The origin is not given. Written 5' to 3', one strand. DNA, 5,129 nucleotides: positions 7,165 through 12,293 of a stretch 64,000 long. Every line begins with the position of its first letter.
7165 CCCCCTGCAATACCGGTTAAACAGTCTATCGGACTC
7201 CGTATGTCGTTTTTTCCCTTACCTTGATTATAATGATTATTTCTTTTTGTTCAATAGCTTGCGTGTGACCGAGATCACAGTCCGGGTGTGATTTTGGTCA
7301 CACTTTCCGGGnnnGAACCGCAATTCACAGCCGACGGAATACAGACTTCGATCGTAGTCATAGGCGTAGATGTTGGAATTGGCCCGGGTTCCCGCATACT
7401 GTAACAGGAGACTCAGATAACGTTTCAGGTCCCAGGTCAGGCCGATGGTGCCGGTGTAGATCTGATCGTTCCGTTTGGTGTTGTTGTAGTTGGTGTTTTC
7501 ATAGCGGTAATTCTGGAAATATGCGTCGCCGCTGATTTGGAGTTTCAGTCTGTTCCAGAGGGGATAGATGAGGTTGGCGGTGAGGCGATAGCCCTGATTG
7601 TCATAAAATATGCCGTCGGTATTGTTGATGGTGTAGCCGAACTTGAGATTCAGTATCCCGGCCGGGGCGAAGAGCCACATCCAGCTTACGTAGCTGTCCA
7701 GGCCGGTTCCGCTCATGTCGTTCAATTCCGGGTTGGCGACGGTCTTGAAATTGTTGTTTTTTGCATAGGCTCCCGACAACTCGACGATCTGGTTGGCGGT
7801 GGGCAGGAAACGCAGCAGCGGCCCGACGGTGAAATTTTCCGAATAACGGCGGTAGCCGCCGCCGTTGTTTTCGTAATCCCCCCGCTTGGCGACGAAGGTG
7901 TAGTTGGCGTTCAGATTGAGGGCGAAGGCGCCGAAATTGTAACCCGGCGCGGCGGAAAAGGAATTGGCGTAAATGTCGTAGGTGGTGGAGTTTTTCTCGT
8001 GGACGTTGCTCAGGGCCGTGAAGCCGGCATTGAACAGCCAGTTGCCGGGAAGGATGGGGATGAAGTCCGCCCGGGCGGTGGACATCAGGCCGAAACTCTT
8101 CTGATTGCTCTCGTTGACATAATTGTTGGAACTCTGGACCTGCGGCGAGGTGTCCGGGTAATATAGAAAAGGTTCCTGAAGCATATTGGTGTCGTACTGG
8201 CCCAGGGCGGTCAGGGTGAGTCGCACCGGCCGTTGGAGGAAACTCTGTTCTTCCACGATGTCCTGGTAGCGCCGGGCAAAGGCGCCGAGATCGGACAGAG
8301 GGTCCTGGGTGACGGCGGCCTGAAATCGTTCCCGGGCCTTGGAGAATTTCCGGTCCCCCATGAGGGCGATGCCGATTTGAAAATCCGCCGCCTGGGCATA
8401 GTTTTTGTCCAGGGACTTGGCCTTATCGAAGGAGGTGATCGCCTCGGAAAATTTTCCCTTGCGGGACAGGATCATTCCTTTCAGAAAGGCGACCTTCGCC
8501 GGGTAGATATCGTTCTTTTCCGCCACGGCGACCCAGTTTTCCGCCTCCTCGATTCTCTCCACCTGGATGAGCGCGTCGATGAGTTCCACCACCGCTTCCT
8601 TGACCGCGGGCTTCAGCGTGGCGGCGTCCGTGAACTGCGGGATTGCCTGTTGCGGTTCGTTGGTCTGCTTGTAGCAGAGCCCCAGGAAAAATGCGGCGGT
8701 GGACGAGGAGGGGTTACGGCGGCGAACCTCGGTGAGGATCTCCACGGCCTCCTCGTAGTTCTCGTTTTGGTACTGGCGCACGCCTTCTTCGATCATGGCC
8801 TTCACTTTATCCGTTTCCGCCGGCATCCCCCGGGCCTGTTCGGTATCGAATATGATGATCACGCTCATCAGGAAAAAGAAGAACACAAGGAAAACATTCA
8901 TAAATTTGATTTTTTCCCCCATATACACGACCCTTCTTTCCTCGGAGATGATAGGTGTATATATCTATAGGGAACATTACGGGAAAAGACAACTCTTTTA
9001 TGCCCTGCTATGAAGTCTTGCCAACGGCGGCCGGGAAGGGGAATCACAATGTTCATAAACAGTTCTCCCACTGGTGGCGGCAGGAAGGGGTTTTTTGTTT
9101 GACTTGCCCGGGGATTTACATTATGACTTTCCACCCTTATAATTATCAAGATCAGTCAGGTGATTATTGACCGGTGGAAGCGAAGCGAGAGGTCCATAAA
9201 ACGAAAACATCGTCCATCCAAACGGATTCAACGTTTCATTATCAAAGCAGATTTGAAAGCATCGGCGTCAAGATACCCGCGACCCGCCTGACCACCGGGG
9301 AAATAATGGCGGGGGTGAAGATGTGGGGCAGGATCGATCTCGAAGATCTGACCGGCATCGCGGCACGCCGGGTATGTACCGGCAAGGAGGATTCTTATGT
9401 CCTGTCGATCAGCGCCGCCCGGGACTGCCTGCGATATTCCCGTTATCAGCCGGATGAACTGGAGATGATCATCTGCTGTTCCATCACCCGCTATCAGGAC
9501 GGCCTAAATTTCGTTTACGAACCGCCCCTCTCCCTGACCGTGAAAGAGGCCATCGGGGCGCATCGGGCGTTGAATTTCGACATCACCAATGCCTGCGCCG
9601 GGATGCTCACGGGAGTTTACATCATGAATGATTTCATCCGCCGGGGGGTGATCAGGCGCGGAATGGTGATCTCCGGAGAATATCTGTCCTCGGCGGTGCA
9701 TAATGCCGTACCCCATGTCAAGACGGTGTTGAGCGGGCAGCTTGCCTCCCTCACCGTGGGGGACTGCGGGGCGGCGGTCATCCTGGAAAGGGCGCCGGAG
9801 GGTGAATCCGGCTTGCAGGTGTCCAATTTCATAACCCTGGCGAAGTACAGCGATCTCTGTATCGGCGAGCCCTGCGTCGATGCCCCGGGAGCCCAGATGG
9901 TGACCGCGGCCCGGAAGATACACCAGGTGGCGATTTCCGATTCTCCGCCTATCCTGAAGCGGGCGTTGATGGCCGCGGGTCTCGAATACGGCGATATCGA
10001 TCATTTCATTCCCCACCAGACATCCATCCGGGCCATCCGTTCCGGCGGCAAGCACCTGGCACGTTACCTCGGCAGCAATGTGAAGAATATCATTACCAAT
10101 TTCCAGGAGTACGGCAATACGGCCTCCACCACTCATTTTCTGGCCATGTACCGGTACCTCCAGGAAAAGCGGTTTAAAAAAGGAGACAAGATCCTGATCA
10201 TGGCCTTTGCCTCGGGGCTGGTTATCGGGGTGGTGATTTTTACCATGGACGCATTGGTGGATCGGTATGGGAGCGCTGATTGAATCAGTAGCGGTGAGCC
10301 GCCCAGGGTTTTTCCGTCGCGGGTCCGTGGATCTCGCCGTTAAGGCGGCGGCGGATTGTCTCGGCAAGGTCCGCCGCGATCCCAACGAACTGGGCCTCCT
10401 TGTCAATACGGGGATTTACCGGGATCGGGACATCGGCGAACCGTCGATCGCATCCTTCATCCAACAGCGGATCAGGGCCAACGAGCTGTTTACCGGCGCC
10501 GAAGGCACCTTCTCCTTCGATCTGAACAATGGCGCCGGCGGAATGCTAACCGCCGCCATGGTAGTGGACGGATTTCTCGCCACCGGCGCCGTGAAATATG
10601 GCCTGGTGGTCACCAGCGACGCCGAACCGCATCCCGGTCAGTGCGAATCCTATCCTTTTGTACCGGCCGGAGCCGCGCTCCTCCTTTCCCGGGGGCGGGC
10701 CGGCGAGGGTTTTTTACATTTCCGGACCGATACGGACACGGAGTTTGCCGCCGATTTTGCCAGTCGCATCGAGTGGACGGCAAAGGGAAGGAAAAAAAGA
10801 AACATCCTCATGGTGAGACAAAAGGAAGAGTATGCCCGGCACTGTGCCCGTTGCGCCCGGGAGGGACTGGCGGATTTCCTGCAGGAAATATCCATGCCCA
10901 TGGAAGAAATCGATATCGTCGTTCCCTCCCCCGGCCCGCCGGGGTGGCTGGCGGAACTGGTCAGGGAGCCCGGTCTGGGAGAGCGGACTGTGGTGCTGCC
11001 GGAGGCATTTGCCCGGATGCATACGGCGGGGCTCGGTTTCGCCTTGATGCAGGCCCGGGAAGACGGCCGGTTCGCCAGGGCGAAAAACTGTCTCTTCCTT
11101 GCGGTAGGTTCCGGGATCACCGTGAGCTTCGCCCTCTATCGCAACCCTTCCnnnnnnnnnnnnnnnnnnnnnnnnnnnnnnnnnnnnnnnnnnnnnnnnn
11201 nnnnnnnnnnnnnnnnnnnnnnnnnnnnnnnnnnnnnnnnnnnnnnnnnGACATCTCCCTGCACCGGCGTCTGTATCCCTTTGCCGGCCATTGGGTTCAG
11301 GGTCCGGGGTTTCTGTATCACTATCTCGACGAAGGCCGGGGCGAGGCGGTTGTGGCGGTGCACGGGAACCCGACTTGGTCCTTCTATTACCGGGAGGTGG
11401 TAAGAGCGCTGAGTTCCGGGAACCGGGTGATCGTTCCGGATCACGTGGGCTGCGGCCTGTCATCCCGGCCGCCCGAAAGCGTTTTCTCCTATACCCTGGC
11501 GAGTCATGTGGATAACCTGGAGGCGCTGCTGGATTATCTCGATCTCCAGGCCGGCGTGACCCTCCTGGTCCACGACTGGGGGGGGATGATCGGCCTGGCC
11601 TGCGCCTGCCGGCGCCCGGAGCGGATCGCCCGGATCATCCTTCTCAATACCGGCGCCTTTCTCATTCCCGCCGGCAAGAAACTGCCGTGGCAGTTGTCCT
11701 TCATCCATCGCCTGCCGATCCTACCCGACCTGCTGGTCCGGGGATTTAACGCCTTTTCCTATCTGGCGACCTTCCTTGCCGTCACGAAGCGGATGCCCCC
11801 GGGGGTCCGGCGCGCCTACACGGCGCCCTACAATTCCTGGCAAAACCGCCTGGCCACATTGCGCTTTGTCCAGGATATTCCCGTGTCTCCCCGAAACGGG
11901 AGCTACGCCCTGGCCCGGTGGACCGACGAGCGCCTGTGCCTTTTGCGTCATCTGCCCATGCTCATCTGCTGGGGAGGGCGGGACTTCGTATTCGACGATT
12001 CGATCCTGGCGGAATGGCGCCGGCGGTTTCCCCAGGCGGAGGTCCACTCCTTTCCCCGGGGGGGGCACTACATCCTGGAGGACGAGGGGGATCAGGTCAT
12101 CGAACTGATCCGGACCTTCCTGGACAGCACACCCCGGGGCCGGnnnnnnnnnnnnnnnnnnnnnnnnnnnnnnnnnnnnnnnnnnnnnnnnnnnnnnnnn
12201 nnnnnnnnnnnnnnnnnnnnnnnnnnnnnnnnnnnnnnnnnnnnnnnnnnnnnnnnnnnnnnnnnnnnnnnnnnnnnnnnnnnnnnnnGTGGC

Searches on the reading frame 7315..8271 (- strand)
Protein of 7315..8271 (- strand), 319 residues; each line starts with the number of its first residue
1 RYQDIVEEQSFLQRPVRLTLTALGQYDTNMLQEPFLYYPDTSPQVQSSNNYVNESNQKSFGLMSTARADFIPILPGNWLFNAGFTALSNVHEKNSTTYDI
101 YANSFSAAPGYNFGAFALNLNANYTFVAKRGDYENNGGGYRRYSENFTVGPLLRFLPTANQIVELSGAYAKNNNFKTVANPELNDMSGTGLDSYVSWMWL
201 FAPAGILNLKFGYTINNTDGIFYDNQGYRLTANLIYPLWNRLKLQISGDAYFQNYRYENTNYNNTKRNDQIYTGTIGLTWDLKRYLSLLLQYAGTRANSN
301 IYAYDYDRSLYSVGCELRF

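Call 71: search_protein_families(library=pfam, proteins=[window:7315-8271:-], max_evalue=10)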
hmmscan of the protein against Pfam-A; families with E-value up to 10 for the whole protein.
window:7315-8271:- (319 aa): 3 families
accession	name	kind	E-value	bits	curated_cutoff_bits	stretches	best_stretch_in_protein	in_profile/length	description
PF10082.15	BBP2_2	-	8e-07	28.7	23.7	1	178-318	245-377/378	Putative beta-barrel porin 2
PF01389.23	OmpA_membrane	-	0.017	15.3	21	1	222-319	71-176/180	OmpA-like transmembrane domain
PF12774.13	AAA_6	-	0.11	11.9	25.2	1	77-131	175-229/327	Hydrolytic ATP binding site of dynein motor region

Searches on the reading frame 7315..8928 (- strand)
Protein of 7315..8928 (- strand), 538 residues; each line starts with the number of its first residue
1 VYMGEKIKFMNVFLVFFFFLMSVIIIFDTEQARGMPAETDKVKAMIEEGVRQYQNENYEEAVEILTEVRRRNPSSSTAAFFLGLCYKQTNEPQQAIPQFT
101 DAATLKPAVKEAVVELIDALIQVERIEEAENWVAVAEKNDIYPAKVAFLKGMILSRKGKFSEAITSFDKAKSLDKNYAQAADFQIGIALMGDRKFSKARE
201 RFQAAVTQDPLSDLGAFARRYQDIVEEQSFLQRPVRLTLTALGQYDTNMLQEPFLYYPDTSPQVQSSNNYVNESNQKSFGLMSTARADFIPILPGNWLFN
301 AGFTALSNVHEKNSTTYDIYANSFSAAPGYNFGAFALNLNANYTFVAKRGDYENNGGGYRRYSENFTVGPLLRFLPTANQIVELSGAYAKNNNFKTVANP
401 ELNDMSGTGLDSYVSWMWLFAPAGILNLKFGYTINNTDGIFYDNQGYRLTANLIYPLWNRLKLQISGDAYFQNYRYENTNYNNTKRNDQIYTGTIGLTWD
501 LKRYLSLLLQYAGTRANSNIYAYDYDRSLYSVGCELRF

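Call 21: search_protein_families(library=pfam, proteins=[window:7315-8928:-], max_evalue=0.01)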
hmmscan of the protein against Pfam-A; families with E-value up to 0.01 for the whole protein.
window:7315-8928:- (538 aa): 22 families
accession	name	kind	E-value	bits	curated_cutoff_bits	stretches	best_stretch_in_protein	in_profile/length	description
PF07719.23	TPR_2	-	2.2e-16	59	27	1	144-177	1-34/34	Tetratricopeptide repeat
PF13432.12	TPR_16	-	1.9e-14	54.2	32.7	1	48-107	3-62/65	Tetratricopeptide repeat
PF14559.12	TPR_19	-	2.5e-12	47.4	25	2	91-136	6-51/68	Tetratricopeptide repeat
PF00515.34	TPR_1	-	5.5e-11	42.2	27.8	1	148-177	5-34/34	Tetratricopeptide repeat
PF13181.12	TPR_8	-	2.5e-10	40.1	25.7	1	145-176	2-33/34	Tetratricopeptide repeat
PF13424.12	TPR_12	-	1e-07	32.5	30.1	1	56-105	24-74/77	Tetratricopeptide repeat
PF13428.12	TPR_14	-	3.9e-07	30.5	23.5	0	54-83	13-42/44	Tetratricopeptide repeat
PF25064.1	ARM_TT21_5th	-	1.2e-06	29.3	27.8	1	90-182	15-109/117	TT21 fifth ARM repeats domain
PF25063.1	ARM_TT21_C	-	1.4e-06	28.8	35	1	55-198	34-183/209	Tetratricopeptide repeat protein 21 C-terminal ARM domain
PF10082.15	BBP2_2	-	1.4e-06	27.9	23.7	1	449-537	292-377/378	Putative beta-barrel porin 2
PF13174.12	TPR_6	-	4.6e-06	27.4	26.3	0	53-75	10-33/33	Tetratricopeptide repeat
PF24575.1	TPR_Slam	-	8.8e-06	26.5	35.2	0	146-202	49-104/104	Surface lipoprotein assembly modifier, N-terminal TPR repeats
PF13176.12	TPR_7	-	2.4e-05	24.5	27.9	0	151-176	6-31/36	Tetratricopeptide repeat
PF12895.13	ANAPC3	-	2.8e-05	24.7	27.2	1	54-131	1-77/82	Anaphase-promoting complex, cyclosome, subunit 3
PF21545.3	T7SS_EccA1_N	-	3.6e-05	23.6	27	0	119-206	108-195/272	T7SS, ESX-1 secretion system protein EccA1, N-terminal domain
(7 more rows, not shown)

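Call 41: search_protein_families(library=ncbifam, proteins=[window:7315-8928:-], max_evalue=1)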
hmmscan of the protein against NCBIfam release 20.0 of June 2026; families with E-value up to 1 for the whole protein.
window:7315-8928:- (538 aa): 29 families (the best 25 are shown)
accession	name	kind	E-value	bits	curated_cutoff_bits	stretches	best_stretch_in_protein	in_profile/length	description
NF040959.1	MamA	equivalog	1.4e-17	63.8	200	2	40-176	35-171/204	magnetosome protein MamA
TIGR02917.1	PEP_TPR_lipo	equivalog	1e-16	60.1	312.2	1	52-210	373-530/899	XrtA/PEP-CTERM system TPR-repeat protein PrsT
TIGR02552.1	LcrH_SycD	equivalog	1.7e-11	44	104.8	1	40-136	16-112/136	SycD/LcrH family type III secretion system chaperone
TIGR02521.1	type_IV_pilW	equivalog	1.3e-09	37.9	154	1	36-202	25-192/234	type IV pilus biogenesis/stability protein PilW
TIGR02795.1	tol_pal_ybgF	equivalog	2.1e-07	31.5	90.1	2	156-212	14-72/119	tol-pal system protein YbgF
TIGR03014.2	EpsL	equivalog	1.2e-06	27.8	275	1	275-538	125-385/385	XrtB/PEP-CTERM-associated polysaccharide biosynthesis outer membrane protein EpsL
TIGR03302.1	OM_YfiO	subfamily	3.1e-06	26.9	81.4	1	34-111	25-105/239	outer membrane protein assembly factor BamD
NF047507.1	TPR_BatC_Lepto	exception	4.8e-05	22.9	175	1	47-112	63-132/214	TPR repeat-containing protein BatC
NF053607.1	CHU_0125_OmpA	equivalog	6.2e-05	21.7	620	2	43-131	20-108/639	CHU_0125 family OmpA-like outer membrane integrity protein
TIGR04510.1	mod_pep_cyc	subfamily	0.00018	20.2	400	2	40-140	499-598/814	putative peptide modification system cyclase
NF033758.1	gliding_GltE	equivalog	0.00019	20.5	225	1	35-113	249-327/411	adventurous gliding motility TPR repeat lipoprotein GltE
NF008757.0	PRK11788.1-5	equivalog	0.0002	20.7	363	2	35-133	207-305/388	lipopolysaccharide assembly protein LapB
NF033920.0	C39_PA2778_fam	equivalog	0.00062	19.3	150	1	45-137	159-251/255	PA2778 family cysteine peptidase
NF047481.1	lipo_LIC12587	subfamily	0.00075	18.9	200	1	27-103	43-121/213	LIC12587 family lipoprotein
TIGR00540.1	TPR_hemY_coli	hypoth_equivalog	0.0008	18.3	142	1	113-210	264-357/385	heme biosynthesis-associated TPR protein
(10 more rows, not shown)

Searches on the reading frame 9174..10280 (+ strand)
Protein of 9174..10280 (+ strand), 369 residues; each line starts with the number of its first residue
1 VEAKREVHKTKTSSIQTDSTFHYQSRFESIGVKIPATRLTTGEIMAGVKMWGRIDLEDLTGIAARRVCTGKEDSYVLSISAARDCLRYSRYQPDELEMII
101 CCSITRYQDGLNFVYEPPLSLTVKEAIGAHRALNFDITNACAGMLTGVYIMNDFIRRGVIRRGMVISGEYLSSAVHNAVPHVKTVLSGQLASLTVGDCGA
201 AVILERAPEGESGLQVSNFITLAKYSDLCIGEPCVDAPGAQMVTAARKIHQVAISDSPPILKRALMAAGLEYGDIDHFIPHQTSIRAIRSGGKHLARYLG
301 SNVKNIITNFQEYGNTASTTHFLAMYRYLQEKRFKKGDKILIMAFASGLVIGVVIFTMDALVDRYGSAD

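Call 21: search_protein_families(library=pfam, proteins=[window:9174-10280:+], max_evalue=0.01)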
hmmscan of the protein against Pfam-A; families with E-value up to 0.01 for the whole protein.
window:9174-10280:+ (369 aa): 2 families
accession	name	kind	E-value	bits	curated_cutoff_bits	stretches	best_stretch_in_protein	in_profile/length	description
PF08541.16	ACP_syn_III_C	-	1.4e-19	70.4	26.6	1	265-357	1-89/90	3-Oxoacyl-[acyl-carrier-protein (ACP)] synthase III C terminal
PF08545.16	ACP_syn_III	-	2e-11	44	24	1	135-213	1-70/80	3-Oxoacyl-[acyl-carrier-protein (ACP)] synthase III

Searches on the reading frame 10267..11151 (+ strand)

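Call 21: search_protein_families(library=pfam, proteins=[window:10267-11151:+], max_evalue=0.01)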
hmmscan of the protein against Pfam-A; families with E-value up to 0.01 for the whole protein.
window:10267-11151:+ (295 aa): 2 families
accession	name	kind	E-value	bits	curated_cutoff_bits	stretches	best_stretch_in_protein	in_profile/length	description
PF08541.16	ACP_syn_III_C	-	4.4e-05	24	26.6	1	206-292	2-89/90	3-Oxoacyl-[acyl-carrier-protein (ACP)] synthase III C terminal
PF08545.16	ACP_syn_III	-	0.00022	21.5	24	1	84-157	1-79/80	3-Oxoacyl-[acyl-carrier-protein (ACP)] synthase III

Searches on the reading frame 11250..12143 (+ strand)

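Call 21: search_protein_families(library=pfam, proteins=[window:11250-12143:+], max_evalue=0.01)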
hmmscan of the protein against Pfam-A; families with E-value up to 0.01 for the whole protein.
window:11250-12143:+ (298 aa): 4 families
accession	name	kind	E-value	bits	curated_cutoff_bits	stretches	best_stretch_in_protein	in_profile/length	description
PF00561.26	Abhydrolase_1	-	4.8e-33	115.3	25.8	1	33-279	2-244/245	alpha/beta hydrolase fold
PF12697.13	Abhydrolase_6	-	2e-19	71.6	26.3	1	34-285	1-216/217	Alpha/beta hydrolase family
PF12146.15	Hydrolase_4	-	6.8e-11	42.3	27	1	33-278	6-237/239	Serine aminopeptidase, S33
PF06342.18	DUF1057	-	0.0012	18.4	21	0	84-144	87-145/297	Alpha/beta hydrolase of unknown function (DUF1057)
